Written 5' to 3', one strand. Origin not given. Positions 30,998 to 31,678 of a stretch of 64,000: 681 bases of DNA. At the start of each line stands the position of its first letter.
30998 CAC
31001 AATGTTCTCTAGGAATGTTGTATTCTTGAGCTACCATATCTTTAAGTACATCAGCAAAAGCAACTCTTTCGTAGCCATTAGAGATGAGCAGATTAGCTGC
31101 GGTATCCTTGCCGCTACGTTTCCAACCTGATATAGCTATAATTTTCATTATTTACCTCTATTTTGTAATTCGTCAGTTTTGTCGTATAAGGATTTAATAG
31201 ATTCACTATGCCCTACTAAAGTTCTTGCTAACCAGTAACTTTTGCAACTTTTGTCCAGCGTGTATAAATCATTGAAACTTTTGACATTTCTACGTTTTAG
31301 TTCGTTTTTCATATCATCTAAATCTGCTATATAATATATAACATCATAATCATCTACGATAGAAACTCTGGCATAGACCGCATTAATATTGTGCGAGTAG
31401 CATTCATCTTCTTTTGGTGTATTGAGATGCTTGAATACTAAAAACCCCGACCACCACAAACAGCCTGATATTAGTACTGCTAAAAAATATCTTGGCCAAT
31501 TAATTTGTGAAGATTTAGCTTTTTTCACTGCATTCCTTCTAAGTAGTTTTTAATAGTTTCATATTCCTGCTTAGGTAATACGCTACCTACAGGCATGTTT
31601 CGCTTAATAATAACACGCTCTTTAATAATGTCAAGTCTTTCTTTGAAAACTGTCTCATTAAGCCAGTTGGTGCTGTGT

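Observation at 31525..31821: Phage-encoded lipoprotein with c-type cytochrome haem-binding signature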

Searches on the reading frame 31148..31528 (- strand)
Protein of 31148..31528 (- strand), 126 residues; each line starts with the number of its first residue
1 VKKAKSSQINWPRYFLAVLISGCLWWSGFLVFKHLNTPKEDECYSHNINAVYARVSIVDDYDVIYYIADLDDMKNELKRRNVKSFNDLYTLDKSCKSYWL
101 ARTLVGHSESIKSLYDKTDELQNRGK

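Call 4: search_protein_families(library=phrogs, proteins=[window:31148-31528:-], max_evalue=1)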
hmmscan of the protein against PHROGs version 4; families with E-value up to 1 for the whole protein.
window:31148-31528:- (126 aa): 4 families
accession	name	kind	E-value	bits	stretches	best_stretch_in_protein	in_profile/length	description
phrog_15811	-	unknown function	0.027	14.9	1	35-122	179-262/351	-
phrog_6378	-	unknown function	0.079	14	1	3-90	40-127/131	-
phrog_2283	-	unknown function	0.13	13.7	1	39-71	9-39/60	-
phrog_29261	-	unknown function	0.36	12.1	0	33-95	72-137/161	-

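Call 40: search_protein_families(library=pfam, proteins=[window:31148-31528:-], max_evalue=0.01)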
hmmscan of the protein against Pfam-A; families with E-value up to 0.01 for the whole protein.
window:31148-31528:- (126 aa): 0 families

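Call 49: find_homologous_proteins(query=window:31148-31528:-, max_evalue=0.01)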
Query window:31148-31528:- (126 aa): 1 proteins with E <= 0.01 among 2 candidates.
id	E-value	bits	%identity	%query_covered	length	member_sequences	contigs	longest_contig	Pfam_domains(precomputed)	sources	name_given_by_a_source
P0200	2.7e-80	284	99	100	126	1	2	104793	-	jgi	jgi:hypothetical protein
